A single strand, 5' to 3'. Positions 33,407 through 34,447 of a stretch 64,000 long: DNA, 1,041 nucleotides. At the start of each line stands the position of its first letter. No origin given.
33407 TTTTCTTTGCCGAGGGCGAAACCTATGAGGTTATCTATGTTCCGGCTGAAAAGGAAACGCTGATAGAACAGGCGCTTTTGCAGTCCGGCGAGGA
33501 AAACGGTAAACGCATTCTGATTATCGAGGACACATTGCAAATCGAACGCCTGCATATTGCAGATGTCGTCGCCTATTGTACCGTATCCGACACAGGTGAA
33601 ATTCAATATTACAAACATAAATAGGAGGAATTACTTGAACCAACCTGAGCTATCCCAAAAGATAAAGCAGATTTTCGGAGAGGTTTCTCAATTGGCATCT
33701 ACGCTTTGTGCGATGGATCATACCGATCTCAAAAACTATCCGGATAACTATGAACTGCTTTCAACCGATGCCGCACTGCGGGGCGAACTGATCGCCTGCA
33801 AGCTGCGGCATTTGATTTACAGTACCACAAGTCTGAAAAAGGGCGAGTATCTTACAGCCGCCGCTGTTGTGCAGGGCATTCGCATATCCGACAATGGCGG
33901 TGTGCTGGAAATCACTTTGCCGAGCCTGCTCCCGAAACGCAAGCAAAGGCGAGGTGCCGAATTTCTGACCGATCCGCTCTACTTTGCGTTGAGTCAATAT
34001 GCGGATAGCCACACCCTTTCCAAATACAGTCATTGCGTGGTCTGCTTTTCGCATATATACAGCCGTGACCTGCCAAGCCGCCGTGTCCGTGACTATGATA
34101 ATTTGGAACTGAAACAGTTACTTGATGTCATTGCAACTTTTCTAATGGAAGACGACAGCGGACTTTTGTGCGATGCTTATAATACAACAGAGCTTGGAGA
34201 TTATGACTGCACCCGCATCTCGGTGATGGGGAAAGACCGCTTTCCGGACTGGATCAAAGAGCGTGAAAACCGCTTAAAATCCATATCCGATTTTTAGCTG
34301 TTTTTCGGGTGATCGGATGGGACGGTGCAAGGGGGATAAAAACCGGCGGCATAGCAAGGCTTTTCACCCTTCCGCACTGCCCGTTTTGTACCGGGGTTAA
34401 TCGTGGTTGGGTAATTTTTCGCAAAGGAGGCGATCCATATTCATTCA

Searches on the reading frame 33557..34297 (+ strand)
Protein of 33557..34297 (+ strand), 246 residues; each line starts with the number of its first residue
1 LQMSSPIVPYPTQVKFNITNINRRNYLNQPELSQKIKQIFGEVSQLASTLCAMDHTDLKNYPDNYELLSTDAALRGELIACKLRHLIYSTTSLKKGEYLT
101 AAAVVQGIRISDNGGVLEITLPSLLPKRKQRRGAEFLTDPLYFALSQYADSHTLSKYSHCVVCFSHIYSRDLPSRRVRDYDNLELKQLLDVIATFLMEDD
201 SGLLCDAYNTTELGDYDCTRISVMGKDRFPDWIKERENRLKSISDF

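Call 57: search_protein_families(library=pfam, proteins=[window:33557-34297:+], max_evalue=0.001)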
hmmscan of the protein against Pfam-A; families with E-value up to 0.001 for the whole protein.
window:33557-34297:+ (246 aa): 1 family
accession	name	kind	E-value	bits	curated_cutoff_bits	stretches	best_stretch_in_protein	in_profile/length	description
PF19595.4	DUF6100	-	2e-77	260.2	27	1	29-245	4-220/222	Family of unknown function (DUF6100)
